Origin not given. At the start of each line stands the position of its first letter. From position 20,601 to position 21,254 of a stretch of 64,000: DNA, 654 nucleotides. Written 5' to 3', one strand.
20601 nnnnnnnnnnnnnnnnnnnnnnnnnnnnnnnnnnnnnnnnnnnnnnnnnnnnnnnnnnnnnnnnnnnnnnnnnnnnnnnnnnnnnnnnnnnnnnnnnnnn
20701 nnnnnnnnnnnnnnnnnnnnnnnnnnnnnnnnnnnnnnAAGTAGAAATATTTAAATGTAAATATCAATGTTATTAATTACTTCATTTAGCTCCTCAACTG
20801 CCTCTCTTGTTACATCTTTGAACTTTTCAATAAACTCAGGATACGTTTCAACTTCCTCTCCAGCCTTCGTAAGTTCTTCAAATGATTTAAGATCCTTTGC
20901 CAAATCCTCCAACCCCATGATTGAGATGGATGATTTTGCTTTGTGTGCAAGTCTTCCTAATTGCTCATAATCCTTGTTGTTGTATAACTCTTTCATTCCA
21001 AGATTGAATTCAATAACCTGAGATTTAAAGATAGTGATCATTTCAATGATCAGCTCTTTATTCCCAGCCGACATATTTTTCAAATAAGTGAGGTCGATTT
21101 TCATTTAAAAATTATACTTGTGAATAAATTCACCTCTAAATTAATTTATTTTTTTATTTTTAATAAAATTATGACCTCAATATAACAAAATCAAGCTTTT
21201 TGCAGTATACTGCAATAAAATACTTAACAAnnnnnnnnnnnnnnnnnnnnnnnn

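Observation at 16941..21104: HTCS-like sensor kinase stripped of its output, convergent with a stand-alone Hpt-STAS operon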

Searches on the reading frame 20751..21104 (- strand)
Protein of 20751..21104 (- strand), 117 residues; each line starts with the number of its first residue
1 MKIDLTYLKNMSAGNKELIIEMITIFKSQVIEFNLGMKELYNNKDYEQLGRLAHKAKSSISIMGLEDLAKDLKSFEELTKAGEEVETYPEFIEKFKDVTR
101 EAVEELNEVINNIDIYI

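Call 7: search_protein_families(library=pfam, proteins=[window:20751-21104:-], max_evalue=0.01)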
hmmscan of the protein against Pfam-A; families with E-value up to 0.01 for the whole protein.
window:20751-21104:- (117 aa): 1 family
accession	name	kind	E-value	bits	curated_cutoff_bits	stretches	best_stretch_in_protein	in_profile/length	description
PF01627.28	Hpt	-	1.2e-07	32.3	24.6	1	21-104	1-79/84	Hpt domain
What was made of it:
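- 20751..21104 (-): Single-domain Hpt protein, 117 aa, with phospho-accepting His54 in the motif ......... PF01627 scores 32.3 bits against a 24.6 cutoff (call 7).
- On Hpt domain (PF01627): 32.3 bits against a 24.6 cutoff, covering residues 21-104 (call 7).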

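Call 8: search_protein_families(library=ncbifam, proteins=[window:20751-21104:-], max_evalue=0.01)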
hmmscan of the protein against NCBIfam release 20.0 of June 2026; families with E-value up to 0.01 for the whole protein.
window:20751-21104:- (117 aa): 5 families
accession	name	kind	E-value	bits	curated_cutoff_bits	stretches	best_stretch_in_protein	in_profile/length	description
TIGR02956.1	TMAO_torS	equivalog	6.2e-06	24.6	676.5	1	17-104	878-965/967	TMAO reductase system sensor histidine kinase/response regulator TorS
NF045901.1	HisKinLetSLeg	equivalog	4.1e-05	21.7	1650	1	10-108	804-902/906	two-component system sensor histidine kinase LetS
NF008318.0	PRK11107.1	equivalog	0.001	17.2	890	1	9-103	816-914/920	two-component sensor histidine kinase BarA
NF003409.0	PRK04778.1-3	equivalog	0.0047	15.7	562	0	66-113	43-90/570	septation ring formation regulator EzrA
NF008302.0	PRK11091.1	equivalog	0.0076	14.5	838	1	15-112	679-775/779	aerobic respiration two-component sensor histidine kinase ArcB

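Call 14: find_homologous_proteins(query=window:20751-21101:-)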
Query window:20751-21101:- (116 aa): 254 proteins with E <= 0.001 among 277 candidates; the best 120 are listed.
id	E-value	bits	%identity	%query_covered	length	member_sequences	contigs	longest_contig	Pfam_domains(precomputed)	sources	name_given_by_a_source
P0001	1.5e-65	236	100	100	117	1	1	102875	PF01627.29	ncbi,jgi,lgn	-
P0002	3.2e-58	212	90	100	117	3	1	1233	PF01627.29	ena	-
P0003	8.0e-54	198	84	100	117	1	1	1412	PF01627.29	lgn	-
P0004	2.6e-53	196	83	100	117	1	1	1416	PF01627.29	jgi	jgi:HPt (histidine-containing phosphotransfer) domain-containing protein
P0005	1.8e-51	190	80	100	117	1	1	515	PF01627.29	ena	-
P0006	5.1e-50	186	78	100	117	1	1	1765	PF01627.29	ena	-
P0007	5.5e-49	182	79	100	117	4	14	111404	PF01627.29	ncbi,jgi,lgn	-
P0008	7.5e-48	179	79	100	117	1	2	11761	PF01627.29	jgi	jgi:HPt (histidine-containing phosphotransfer) domain-containing protein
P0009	3.1e-47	177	76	100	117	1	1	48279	PF01627.29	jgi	jgi:HPt (histidine-containing phosphotransfer) domain-containing protein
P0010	3.2e-46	174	74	100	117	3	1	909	PF01627.29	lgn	-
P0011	5.2e-46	173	75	100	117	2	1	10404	PF01627.29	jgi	jgi:HPt (histidine-containing phosphotransfer) domain-containing protein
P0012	1.2e-45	172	74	100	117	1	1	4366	PF01627.29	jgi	jgi:HPt (histidine-containing phosphotransfer) domain-containing protein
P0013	1.7e-45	171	74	100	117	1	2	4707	PF01627.29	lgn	-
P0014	3.6e-45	170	72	100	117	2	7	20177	PF01627.29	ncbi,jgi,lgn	-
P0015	3.7e-45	170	75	100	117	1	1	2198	PF01627.29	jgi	jgi:HPt (histidine-containing phosphotransfer) domain-containing protein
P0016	3.9e-45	170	74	100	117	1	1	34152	PF01627.29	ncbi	-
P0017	5.0e-45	170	74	100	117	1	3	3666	PF01627.29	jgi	jgi:HPt (histidine-containing phosphotransfer) domain-containing protein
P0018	7.9e-45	169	70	100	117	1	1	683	PF01627.29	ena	-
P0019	8.0e-45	169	77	100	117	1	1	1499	PF01627.29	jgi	jgi:HPt (histidine-containing phosphotransfer) domain-containing protein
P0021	1.3e-44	168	74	100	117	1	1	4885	PF01627.29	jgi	jgi:HPt (histidine-containing phosphotransfer) domain-containing protein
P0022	2.1e-44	168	72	100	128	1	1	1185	PF01627.29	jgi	jgi:HPt (histidine-containing phosphotransfer) domain-containing protein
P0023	2.4e-44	168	71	100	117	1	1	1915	PF01627.29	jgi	jgi:HPt (histidine-containing phosphotransfer) domain-containing protein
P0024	2.5e-44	167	72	100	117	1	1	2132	PF01627.29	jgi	jgi:HPt (histidine-containing phosphotransfer) domain-containing protein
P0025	2.6e-44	167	71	100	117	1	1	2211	PF01627.29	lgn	-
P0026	4.8e-44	167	73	100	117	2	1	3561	PF01627.29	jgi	jgi:HPt (histidine-containing phosphotransfer) domain-containing protein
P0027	5.4e-44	166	73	100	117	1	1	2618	PF01627.29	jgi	jgi:HPt (histidine-containing phosphotransfer) domain-containing protein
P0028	5.7e-44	166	72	100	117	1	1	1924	PF01627.29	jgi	jgi:HPt (histidine-containing phosphotransfer) domain-containing protein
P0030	7.9e-44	166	70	99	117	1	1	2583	PF01627.29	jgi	jgi:HPt (histidine-containing phosphotransfer) domain-containing protein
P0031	1.4e-43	165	72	100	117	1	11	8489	PF01627.29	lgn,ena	-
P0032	1.5e-43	165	69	100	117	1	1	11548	PF01627.29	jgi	jgi:HPt (histidine-containing phosphotransfer) domain-containing protein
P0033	1.5e-43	165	70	100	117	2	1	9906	PF01627.29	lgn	-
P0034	1.6e-43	165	71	100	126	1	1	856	PF01627.29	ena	-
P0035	2.2e-43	164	72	100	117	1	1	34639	PF01627.29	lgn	-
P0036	2.4e-43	164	77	92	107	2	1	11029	PF01627.29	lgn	-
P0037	3.0e-43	164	72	100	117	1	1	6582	PF01244.28,PF01627.29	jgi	jgi:HPt (histidine-containing phosphotransfer) domain-containing protein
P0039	4.2e-43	164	71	100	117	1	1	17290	PF01627.29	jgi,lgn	jgi:HPt (histidine-containing phosphotransfer) domain-containing protein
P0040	4.4e-43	163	71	99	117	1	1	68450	PF01627.29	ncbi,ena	-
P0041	4.7e-43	163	70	100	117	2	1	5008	PF01627.29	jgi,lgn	jgi:HPt (histidine-containing phosphotransfer) domain-containing protein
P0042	5.4e-43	163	69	100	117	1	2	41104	PF01627.29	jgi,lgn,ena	-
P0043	5.6e-43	163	68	100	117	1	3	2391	PF01627.29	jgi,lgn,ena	jgi:HPt (histidine-containing phosphotransfer) domain-containing protein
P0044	8.0e-43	163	70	99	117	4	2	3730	PF01627.29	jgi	jgi:HPt (histidine-containing phosphotransfer) domain-containing protein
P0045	1.2e-42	162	72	100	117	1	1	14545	PF01627.29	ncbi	-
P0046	1.3e-42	162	72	100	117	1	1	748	PF01627.29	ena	-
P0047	1.6e-42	162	70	100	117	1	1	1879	PF01627.29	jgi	jgi:HPt (histidine-containing phosphotransfer) domain-containing protein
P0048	1.8e-42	162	69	100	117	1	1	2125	PF01627.29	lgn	-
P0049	2.0e-42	161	69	100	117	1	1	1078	PF01627.29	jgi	jgi:HPt (histidine-containing phosphotransfer) domain-containing protein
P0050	2.2e-42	161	72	100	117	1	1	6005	PF01627.29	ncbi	-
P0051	2.4e-42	161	69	100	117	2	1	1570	PF01627.29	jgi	-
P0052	2.6e-42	161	68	100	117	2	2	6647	PF01627.29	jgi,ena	jgi:HPt (histidine-containing phosphotransfer) domain-containing protein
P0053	3.6e-42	161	68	100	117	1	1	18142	PF01627.29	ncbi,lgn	-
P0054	3.9e-42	160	71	100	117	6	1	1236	PF01627.29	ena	-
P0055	4.4e-42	160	66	100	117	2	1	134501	PF01627.29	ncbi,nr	ncbi:MAG: Hpt domain-containing protein [Bacteroidales bacterium]|nr:Hpt domain-containing protein [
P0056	4.5e-42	160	69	99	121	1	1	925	PF01627.29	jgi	jgi:HPt (histidine-containing phosphotransfer) domain-containing protein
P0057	7.5e-42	160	69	100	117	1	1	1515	PF01627.29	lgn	-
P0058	7.6e-42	160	72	100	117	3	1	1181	PF01627.29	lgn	-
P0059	7.8e-42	159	71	100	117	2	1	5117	PF01627.29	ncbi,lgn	-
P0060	8.1e-42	159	71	100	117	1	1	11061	PF01627.29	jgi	jgi:HPt (histidine-containing phosphotransfer) domain-containing protein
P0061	8.6e-42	159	70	99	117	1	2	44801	PF01627.29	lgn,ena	-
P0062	1.0e-41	159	67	100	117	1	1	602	PF01627.29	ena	-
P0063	1.3e-41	159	69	100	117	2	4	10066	PF01627.29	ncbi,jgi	-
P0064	1.4e-41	159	69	100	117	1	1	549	PF01627.29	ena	-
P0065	1.6e-41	159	72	100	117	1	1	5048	PF01627.29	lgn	-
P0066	1.6e-41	158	70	100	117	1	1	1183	PF01627.29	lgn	-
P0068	2.5e-41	158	67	100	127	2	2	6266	PF01627.29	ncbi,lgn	-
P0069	2.9e-41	158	69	100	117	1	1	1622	PF01627.29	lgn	-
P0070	3.0e-41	158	69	100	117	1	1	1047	PF01627.29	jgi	jgi:HPt (histidine-containing phosphotransfer) domain-containing protein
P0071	3.2e-41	157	69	100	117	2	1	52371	PF01627.29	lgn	-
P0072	4.2e-41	157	70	99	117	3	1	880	PF01627.29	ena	-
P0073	4.3e-41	157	69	100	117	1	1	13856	PF01627.29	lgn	-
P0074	5.1e-41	157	71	100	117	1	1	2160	PF01627.29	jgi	jgi:HPt (histidine-containing phosphotransfer) domain-containing protein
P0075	5.5e-41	157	69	100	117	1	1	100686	PF01627.29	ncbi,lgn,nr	ncbi:MAG: Hpt domain-containing protein [Bacteroidales bacterium]|nr:Hpt domain-containing protein [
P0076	9.3e-41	156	67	100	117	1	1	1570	PF01627.29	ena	-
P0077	1.1e-40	156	69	100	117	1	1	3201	PF01627.29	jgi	jgi:HPt (histidine-containing phosphotransfer) domain-containing protein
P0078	1.2e-40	156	68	100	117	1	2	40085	PF01627.29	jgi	jgi:HPt (histidine-containing phosphotransfer) domain-containing protein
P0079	1.5e-40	155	69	100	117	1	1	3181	PF01627.29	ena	-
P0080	1.9e-40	155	68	100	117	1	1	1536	PF01627.29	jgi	jgi:HPt (histidine-containing phosphotransfer) domain-containing protein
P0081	2.3e-40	155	67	99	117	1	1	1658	PF01627.29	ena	-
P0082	2.7e-40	155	67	100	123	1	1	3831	PF01627.29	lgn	-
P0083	2.7e-40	155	69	100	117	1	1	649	PF01627.29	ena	-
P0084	2.9e-40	154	66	100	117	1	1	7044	PF01627.29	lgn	-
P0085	3.3e-40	154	69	99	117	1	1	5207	PF01627.29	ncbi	-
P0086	3.4e-40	154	70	99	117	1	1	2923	PF01627.29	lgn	-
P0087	4.8e-40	154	66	100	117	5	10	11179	PF01627.29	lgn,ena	-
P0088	4.8e-40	154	63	100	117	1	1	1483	PF01627.29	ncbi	-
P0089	5.7e-40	153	69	99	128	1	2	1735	PF01627.29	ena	-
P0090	8.9e-40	153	66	100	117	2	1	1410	PF01627.29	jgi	-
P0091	9.9e-40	153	67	100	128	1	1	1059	PF01627.29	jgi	jgi:HPt (histidine-containing phosphotransfer) domain-containing protein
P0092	1.2e-39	152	65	100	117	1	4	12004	PF01627.29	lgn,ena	-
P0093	1.3e-39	152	65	100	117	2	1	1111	PF01627.29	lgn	-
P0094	1.5e-39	152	67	99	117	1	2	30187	PF01627.29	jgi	jgi:HPt (histidine-containing phosphotransfer) domain-containing protein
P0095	1.6e-39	152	66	99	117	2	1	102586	PF01627.29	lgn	-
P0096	2.9e-39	151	69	99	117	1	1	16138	PF01627.29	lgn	-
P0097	3.0e-39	151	68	97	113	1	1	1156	PF01627.29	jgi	jgi:HPt (histidine-containing phosphotransfer) domain-containing protein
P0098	4.0e-39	151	67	100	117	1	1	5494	PF01627.29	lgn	-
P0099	4.1e-39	151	64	99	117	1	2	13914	PF01627.29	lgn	-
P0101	6.8e-39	150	64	99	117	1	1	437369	PF01627.29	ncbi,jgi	jgi:HPt (histidine-containing phosphotransfer) domain-containing protein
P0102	1.7e-38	149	68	99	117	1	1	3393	PF01627.29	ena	-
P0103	3.9e-38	148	66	99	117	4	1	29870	PF01627.29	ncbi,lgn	-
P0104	4.7e-38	147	68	99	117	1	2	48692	PF01627.29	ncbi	-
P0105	7.9e-38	147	66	99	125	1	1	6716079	PF01627.29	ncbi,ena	-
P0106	8.4e-38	147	64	99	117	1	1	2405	PF01627.29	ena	-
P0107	9.9e-38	146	64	99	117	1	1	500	PF01627.29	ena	-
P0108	1.1e-37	146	68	99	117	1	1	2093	PF01627.29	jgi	jgi:HPt (histidine-containing phosphotransfer) domain-containing protein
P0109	1.1e-37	146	64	99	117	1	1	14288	PF01627.29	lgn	-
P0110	1.2e-37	146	66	100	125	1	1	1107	PF01627.29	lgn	-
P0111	1.3e-37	146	66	99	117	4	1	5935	PF01627.29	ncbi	-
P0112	1.5e-37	146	65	100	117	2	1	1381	PF01627.29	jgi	jgi:HPt (histidine-containing phosphotransfer) domain-containing protein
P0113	2.2e-37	145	67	99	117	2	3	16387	PF01627.29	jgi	jgi:HPt (histidine-containing phosphotransfer) domain-containing protein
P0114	2.5e-37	145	70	92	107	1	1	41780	PF01627.29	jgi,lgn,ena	-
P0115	2.5e-37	145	66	95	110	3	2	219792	PF01627.29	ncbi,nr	ncbi:MAG: Hpt domain-containing protein [Bacteroidales bacterium]|nr:Hpt domain-containing protein [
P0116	2.6e-37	145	71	92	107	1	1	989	PF01627.29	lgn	-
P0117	4.2e-37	144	65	99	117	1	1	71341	PF01627.29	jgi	jgi:HPt (histidine-containing phosphotransfer) domain-containing protein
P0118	4.5e-37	144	67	99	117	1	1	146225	PF01627.29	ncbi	-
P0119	6.7e-37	144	65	99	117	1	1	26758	PF01627.29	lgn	-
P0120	8.3e-37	143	70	92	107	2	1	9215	PF01627.29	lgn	-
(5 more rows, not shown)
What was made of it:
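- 20751..21104 (-): There are 254 homologs; the 120 listed are nearly all about 117 aa (call 14).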

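Call 16: find_related_loci(query=A1, collection=genome_contigs, flank=10000)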
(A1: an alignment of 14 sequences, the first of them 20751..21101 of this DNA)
Query A1 (116 aa) in genome_contigs; peptide patterns used: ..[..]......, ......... (x = any residue, [..] = any of these).
283 stretches matched a pattern; 135 encode a relative of the query (tblastn E <= 1e-3); the best 80 are kept; 80 distinct loci.
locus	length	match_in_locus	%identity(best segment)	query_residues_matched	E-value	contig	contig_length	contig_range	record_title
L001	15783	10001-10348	79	1-116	1e-55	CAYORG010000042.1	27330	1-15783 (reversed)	MAG TPA_asm: uncultured Bacteroidales bacterium isolate binchicken_co89_594 genome assembly, contig: NODE_2710_length_27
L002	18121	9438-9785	76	1-116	5e-54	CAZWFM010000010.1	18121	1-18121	MAG TPA_asm: uncultured Bacteroidales bacterium isolate SRP214966_co4_486 genome assembly, contig: NODE_2659_length_1812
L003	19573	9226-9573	74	1-116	6e-52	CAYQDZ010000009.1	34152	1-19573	MAG TPA_asm: uncultured Bacteroidales bacterium isolate binchicken_co116_374 genome assembly, contig: NODE_1056_length_3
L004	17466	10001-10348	72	1-116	2e-51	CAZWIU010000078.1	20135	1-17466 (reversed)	MAG TPA_asm: uncultured Bacteroidales bacterium isolate SRP167436_co1_197 genome assembly, contig: NODE_4140_length_2013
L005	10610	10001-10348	72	1-116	6e-49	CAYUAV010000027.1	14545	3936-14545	MAG TPA_asm: uncultured Bacteroidales bacterium isolate SRP214966_co4_214 genome assembly, contig: NODE_3878_length_1454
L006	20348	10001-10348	66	1-116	3e-48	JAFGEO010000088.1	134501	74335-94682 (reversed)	MAG: Bacteroidales bacterium isolate Zod_Metabat.1236 k87_5790698, whole genome shotgun sequence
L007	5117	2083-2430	71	1-116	3e-48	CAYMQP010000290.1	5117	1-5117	MAG TPA_asm: uncultured Bacteroidales bacterium isolate binchicken_co178_8 genome assembly, contig: NODE_18831_length_51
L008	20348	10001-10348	71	1-116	4e-48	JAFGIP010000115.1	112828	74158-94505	MAG: Bacteroidales bacterium isolate Zod_Metabat.217 k87_14839021, whole genome shotgun sequence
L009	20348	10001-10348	69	1-116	4e-48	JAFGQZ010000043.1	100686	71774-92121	MAG: Bacteroidales bacterium isolate Zod_Metabat.800 k87_5907731, whole genome shotgun sequence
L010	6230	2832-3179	69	1-116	4e-48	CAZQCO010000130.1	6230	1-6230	MAG TPA_asm: uncultured Bacteroidales bacterium isolate binchicken_co81_449 genome assembly, contig: NODE_23120_length_6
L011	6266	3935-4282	67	1-116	9e-48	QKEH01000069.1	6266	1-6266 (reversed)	MAG: Bacteroidetes bacterium isolate SZUA-471 scaffold_56378, whole genome shotgun sequence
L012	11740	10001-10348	68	1-116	6e-48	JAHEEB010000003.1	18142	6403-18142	MAG: Bacteroidetes bacterium isolate Ww25 NODE_516_length_18142_cov_2.457799, whole genome shotgun sequence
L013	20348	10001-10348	67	1-116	2e-47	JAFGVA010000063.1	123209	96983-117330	MAG: Bacteroidales bacterium isolate ZodW_Metabat.117 k87_3909907, whole genome shotgun sequence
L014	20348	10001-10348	70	1-116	2e-47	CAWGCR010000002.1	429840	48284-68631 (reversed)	MAG: uncultured Bacteroidales bacterium isolate MFD03804.bin.2.165 genome assembly, contig: contig_21371, whole genome s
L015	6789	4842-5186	69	1-115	2e-46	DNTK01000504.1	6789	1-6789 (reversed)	MAG TPA_asm: Bacteroidales bacterium isolate UBA10428 contig_24755, whole genome shotgun sequence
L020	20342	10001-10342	63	2-115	1e-42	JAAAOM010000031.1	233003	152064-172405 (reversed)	MAG: Bacteroidetes bacterium isolate GSL.Bin23 NODE_1_length_233003_cov_0.419169, whole genome shotgun sequence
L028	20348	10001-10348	55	1-116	1e-39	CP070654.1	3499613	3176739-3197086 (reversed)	MAG: Bacteroidales bacterium isolate bin82 chromosome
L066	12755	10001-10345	51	2-116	2e-32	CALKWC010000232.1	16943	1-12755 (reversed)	MAG TPA_asm: uncultured Marinilabiliales bacterium isolate SRR5894287_bin.66_CONCOCT_v1.1_MAG genome assembly, contig: E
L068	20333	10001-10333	54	2-112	2e-31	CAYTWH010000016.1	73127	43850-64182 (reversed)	MAG TPA_asm: uncultured Bacteroidales bacterium isolate binchicken_co243_280 genome assembly, contig: NODE_171_length_73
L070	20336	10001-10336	53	2-113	1e-30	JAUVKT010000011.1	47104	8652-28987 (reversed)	MAG: Bacteroidales bacterium isolate CSMAG_487 CSMAG_487_k141_1615434_length_47104_cov_20.6870, whole genome shotgun seq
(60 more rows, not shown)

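Call 24: search_protein_families(library=pfam, proteins=[L066:7569-8117:+, L066:8074-9978:+, L066:6721-7512:-, L068:7419-7997:+, L068:7981-9888:+, L068:10909-12384:+, L068:5014-7407:+, L020:2352-3539:-, L020:3536-3928:-, L020:3991-5409:-], max_evalue=0.0001)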
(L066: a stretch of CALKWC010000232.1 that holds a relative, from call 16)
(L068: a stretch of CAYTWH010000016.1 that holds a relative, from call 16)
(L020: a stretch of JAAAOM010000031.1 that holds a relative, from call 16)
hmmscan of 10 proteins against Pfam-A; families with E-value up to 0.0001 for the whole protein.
L066:7569-8117:+ (182 aa): 1 family
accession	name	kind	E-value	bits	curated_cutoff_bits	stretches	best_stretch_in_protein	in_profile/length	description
PF13689.11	DUF4154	-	1.4e-38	132.7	24.9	1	30-173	1-143/143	YfiR/HmsC-like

L066:8074-9978:+ (634 aa): 5 families
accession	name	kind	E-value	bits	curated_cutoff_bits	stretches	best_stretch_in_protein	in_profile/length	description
PF02518.31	HATPase_c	-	1.7e-26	93.2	26.4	1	373-487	1-109/111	Histidine kinase-, DNA gyrase B-, and HSP90-like ATPase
PF00072.30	Response_reg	-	1.4e-25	90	30.2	1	516-629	1-110/111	Response regulator receiver domain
PF00512.31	HisKA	-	8.7e-23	80.6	26.9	1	262-326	2-66/66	His Kinase A (phospho-acceptor) domain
PF17152.10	CHASE8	-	5.9e-12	46.2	27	1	53-155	4-101/102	Periplasmic sensor domain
PF00672.30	HAMP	-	2.4e-11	44.2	25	1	194-242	5-52/53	HAMP domain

L066:6721-7512:- (263 aa): 0 families

L068:7419-7997:+ (192 aa): 1 family
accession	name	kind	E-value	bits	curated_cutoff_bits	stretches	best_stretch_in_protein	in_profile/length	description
PF13689.11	DUF4154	-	5.9e-38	130.6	24.9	1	38-182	2-142/143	YfiR/HmsC-like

L068:7981-9888:+ (635 aa): 6 families
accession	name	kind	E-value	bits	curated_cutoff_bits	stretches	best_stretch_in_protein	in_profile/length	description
PF00072.30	Response_reg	-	1.4e-29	103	30.2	1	508-621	1-110/111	Response regulator receiver domain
PF02518.31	HATPase_c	-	2.1e-24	86.5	26.4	1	363-477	1-109/111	Histidine kinase-, DNA gyrase B-, and HSP90-like ATPase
PF00512.31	HisKA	-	5.4e-21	74.9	26.9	1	252-316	2-66/66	His Kinase A (phospho-acceptor) domain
PF17152.10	CHASE8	-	4.5e-15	56.2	27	1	45-145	5-101/102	Periplasmic sensor domain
PF00672.30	HAMP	-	2.5e-07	31.3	25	1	184-232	5-52/53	HAMP domain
PF23198.2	PDE8A_N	-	4.2e-05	23.9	29.6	1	512-600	19-104/147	PDE8A-like, N-terminal domain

L068:10909-12384:+ (491 aa): 6 families
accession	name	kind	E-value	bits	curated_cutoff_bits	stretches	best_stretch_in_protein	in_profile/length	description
PF00478.31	IMPDH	-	1e-160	534.9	25.6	1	12-476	1-345/345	IMP dehydrogenase / GMP reductase domain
PF00571.33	CBS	-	6.9e-29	100.4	24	2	153-207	1-54/57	CBS domain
PF03060.21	NMO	-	2.4e-10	40.8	28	1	230-376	101-234/331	Nitronate monooxygenase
PF01070.24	FMN_dh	-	3e-08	33.5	24.9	1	272-365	217-303/350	FMN-dependent dehydrogenase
PF04131.20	NanE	-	1.6e-05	24.7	27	1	232-370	52-179/192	Putative N-acetylmannosamine-6-phosphate epimerase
PF01180.27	DHO_dh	-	3e-05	23.8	27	0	322-367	228-272/291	Dihydroorotate dehydrogenase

L068:5014-7407:+ (797 aa): 2 families
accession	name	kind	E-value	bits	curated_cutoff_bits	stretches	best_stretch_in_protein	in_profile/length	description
PF07676.18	PD40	-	3.4e-21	75.1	20.9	2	331-369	1-37/38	WD40-like Beta Propeller Repeat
PF00691.25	OmpA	-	8.8e-19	68.1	27.2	1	694-787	2-97/98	OmpA family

L020:2352-3539:- (395 aa): 4 families
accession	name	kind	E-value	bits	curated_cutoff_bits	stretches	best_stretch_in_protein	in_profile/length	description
PF02518.31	HATPase_c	-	3.6e-26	92.2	26.4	1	282-391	2-109/111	Histidine kinase-, DNA gyrase B-, and HSP90-like ATPase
PF00072.30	Response_reg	-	3.2e-17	63.1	30.2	1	6-124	1-110/111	Response regulator receiver domain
PF00512.31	HisKA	-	5e-12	46.1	26.9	1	169-236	2-66/66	His Kinase A (phospho-acceptor) domain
PF13589.12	HATPase_c_3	-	8.9e-05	23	25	0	287-359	4-77/137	Histidine kinase-, DNA gyrase B-, and HSP90-like ATPase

L020:3536-3928:- (130 aa): 1 family
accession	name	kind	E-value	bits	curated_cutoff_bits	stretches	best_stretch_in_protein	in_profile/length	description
PF00072.30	Response_reg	-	2.4e-15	57.1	30.2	1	6-125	1-111/111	Response regulator receiver domain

L020:3991-5409:- (472 aa): 5 families
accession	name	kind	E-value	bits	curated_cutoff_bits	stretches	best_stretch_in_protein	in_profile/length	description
PF02518.31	HATPase_c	-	2e-28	99.5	26.4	1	367-470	4-109/111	Histidine kinase-, DNA gyrase B-, and HSP90-like ATPase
PF13426.13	PAS_9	-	2e-11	44.5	27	1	25-117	7-103/103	PAS domain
PF14501.12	HATPase_c_5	-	4.7e-08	33.3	22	1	369-457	6-91/102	GHKL domain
PF00989.32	PAS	-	8.6e-06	26.2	22.6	1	27-105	19-102/113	PAS fold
PF00512.31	HisKA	-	2.1e-05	24.9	26.9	1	162-190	2-30/66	His Kinase A (phospho-acceptor) domain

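Call 28: find_homologous_proteins(query=L068:9992-10345:+)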
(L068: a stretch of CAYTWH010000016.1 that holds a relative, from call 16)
Query L068:9992-10345:+ (118 aa): 46 proteins with E <= 0.001 among 62 candidates.
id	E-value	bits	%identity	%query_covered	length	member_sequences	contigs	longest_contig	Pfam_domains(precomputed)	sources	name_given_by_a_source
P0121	5.5e-54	199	86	100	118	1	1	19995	PF01627.29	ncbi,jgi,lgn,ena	-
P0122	3.8e-49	183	100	79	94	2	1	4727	PF01627.29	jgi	-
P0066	5.1e-28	115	56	94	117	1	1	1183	PF01627.29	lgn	-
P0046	1.1e-27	114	54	94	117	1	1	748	PF01627.29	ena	-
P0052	6.4e-27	112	52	94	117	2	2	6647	PF01627.29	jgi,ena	jgi:HPt (histidine-containing phosphotransfer) domain-containing protein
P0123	1.2e-26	111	56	87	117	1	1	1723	PF01627.29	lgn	-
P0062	6.2e-25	105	49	94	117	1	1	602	PF01627.29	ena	-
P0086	7.1e-25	105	51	91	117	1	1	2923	PF01627.29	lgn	-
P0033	1.1e-24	105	50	94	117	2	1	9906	PF01627.29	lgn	-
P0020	1.4e-24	104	51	94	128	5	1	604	-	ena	-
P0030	2.1e-24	104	53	91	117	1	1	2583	PF01627.29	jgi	jgi:HPt (histidine-containing phosphotransfer) domain-containing protein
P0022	2.8e-24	103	51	92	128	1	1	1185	PF01627.29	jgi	jgi:HPt (histidine-containing phosphotransfer) domain-containing protein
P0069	2.9e-24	103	52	91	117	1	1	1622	PF01627.29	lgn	-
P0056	3.3e-24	103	50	94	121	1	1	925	PF01627.29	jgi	jgi:HPt (histidine-containing phosphotransfer) domain-containing protein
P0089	4.1e-24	103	51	91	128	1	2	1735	PF01627.29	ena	-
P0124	8.6e-24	102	50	96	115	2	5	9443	PF01627.29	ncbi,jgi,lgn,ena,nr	ncbi:MAG: hypothetical protein B6I24_04120 [Bacteroidetes bacterium 4572_128]|nr:MAG: hypothetical p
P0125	2.5e-23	100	49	94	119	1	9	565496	PF01627.29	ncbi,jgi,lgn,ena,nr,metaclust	ncbi:MAG: hypothetical protein A2W91_07850 [Bacteroidetes bacterium GWF2_38_335]|nr:MAG: hypothetica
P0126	3.2e-23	100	50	94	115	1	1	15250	PF01627.29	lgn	-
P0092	3.2e-23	100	49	91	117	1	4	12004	PF01627.29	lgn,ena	-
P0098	6.7e-23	99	49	94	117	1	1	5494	PF01627.29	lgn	-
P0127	7.8e-23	99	51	93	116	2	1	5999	PF01627.29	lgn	-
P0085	8.7e-23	99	50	91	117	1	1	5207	PF01627.29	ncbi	-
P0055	1.0e-22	98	50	94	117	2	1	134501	PF01627.29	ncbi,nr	ncbi:MAG: Hpt domain-containing protein [Bacteroidales bacterium]|nr:Hpt domain-containing protein [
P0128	1.2e-22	98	50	91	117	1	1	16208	PF01627.29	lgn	-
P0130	2.2e-22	97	51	93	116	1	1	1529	PF01627.29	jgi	-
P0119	3.2e-22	97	48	91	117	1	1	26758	PF01627.29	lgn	-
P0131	5.0e-22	96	48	97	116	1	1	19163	PF01627.29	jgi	jgi:HPt (histidine-containing phosphotransfer) domain-containing protein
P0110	5.9e-22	96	50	94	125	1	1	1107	PF01627.29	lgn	-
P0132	1.2e-21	95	57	79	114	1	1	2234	PF01627.29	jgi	jgi:HPt (histidine-containing phosphotransfer) domain-containing protein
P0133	2.2e-21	94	47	92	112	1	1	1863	PF01627.29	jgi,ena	-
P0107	3.7e-21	93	47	94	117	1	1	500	PF01627.29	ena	-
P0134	3.2e-20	90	48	92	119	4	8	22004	PF01627.29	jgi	-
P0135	3.9e-20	90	46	89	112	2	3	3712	PF01627.29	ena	-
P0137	4.5e-18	83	45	90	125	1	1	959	PF01627.29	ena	-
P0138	5.9e-18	83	44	92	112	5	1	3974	PF01627.29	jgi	-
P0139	3.2e-17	81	48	80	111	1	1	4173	PF01627.29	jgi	jgi:HPt (histidine-containing phosphotransfer) domain-containing protein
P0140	8.3e-17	79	43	90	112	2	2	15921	PF01627.29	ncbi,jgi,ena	-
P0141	9.9e-16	76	42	88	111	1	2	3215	PF01627.29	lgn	-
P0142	1.4e-14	72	47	80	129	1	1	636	PF01627.29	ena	-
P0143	3.9e-14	71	45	80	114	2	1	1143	PF01627.29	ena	-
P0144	4.4e-14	71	40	80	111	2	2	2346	PF01627.29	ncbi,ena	-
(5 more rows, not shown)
